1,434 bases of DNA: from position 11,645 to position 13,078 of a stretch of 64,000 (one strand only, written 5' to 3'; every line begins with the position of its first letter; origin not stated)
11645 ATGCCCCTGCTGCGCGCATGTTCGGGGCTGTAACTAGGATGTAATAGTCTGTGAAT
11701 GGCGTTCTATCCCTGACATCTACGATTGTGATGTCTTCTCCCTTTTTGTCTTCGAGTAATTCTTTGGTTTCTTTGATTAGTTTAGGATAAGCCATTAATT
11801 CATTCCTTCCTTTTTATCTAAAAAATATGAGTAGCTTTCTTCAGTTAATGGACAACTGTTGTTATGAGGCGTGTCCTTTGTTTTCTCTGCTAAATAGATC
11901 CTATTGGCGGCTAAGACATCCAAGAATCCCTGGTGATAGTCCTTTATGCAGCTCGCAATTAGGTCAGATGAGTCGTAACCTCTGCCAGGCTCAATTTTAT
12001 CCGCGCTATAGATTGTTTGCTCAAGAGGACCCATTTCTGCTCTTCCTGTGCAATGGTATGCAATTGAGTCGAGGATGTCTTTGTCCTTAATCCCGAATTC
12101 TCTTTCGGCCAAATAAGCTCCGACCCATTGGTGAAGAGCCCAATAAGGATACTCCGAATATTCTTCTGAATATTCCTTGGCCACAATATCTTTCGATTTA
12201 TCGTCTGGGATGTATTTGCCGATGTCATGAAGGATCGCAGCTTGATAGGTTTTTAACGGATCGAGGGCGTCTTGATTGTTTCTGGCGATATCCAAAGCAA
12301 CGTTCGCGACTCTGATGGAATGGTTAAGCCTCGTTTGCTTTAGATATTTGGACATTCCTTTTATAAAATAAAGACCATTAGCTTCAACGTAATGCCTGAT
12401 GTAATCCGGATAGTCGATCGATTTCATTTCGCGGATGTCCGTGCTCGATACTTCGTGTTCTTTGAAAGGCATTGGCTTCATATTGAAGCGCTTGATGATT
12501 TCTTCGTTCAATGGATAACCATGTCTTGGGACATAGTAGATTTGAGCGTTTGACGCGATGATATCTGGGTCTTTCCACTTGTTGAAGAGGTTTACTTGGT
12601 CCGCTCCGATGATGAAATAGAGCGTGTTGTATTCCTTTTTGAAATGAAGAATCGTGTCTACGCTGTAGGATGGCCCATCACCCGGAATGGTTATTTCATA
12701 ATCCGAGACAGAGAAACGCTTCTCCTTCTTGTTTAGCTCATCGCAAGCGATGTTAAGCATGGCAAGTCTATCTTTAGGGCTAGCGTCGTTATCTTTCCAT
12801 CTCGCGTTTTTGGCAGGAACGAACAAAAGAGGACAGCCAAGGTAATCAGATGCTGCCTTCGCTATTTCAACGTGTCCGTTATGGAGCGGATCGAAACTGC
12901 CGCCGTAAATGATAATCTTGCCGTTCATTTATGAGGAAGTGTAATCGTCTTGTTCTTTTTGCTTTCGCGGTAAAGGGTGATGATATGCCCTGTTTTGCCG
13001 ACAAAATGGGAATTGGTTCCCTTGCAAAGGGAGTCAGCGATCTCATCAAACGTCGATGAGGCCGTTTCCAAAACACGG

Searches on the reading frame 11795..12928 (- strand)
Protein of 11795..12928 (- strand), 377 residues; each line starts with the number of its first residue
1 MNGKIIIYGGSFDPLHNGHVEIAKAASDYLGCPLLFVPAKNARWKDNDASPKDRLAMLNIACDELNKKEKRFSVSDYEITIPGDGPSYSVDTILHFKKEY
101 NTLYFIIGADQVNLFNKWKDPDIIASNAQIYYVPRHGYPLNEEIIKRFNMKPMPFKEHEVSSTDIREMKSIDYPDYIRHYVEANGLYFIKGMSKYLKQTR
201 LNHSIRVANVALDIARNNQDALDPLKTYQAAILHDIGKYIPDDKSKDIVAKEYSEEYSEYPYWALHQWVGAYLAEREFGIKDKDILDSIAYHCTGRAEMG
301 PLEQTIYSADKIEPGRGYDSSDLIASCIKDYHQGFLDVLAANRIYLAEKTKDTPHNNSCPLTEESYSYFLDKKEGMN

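Call 40: find_encoding_contigs(protein=window:11795-12928:-, flank=10000, max_places=4)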
Protein window:11795-12928:- (377 aa): 14 contigs read that carry it; 4 places shown.
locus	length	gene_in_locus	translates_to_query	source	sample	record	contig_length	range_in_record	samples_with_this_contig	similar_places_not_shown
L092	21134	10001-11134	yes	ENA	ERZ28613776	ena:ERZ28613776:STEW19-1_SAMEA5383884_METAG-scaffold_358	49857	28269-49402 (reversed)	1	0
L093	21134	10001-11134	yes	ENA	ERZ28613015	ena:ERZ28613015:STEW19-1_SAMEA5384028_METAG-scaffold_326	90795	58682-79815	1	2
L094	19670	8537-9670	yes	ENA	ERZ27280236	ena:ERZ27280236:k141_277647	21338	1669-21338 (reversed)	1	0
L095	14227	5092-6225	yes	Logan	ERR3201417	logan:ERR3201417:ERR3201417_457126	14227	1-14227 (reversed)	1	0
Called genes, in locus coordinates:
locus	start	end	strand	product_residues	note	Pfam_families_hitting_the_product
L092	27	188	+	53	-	PF00471:Ribosomal_L33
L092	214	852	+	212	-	PF23023:Anti-Pycsar_Apyc1 (weak), PF00753:Lactamase_B, PF19583:ODP (weak), PF12706:Lactamase_B_2 (faint)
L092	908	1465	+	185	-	PF08207:EFP_N, PF01132:EFP, PF09285:Elong-fact-P_C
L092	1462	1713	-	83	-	-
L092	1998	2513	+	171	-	-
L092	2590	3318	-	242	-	PF02660:G3P_acyltransf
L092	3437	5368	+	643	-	PF02518:HATPase_c, PF00204:DNA_gyraseB, PF01751:Toprim, PF00986:DNA_gyraseB_C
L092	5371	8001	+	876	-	PF00521:DNA_topoisoIV, PF03989:DNA_gyraseA_C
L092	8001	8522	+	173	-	PF09419:PGP_phosphatase (weak), PF00702:Hydrolase, PF13419:HAD_2, PF08282:Hydrolase_3 (weak), PF13242:Hydrolase_like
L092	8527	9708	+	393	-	PF03193:RsgA_GTPase (weak)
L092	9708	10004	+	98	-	PF01985:CRS1_YhbY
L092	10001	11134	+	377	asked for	PF01467:CTP_transf_like, PF01966:HD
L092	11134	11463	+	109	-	PF02410:RsfS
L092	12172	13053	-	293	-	PF02899:Phage_int_SAM_1, PF13495:Phage_int_SAM_4 (faint), PF00589:Phage_integrase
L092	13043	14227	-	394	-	PF00817:IMS, PF11798:IMS_HHH (weak), PF11799:IMS_C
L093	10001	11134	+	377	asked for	PF01467:CTP_transf_like, PF01966:HD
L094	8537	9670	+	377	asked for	PF01467:CTP_transf_like, PF01966:HD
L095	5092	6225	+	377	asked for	PF01467:CTP_transf_like, PF01966:HD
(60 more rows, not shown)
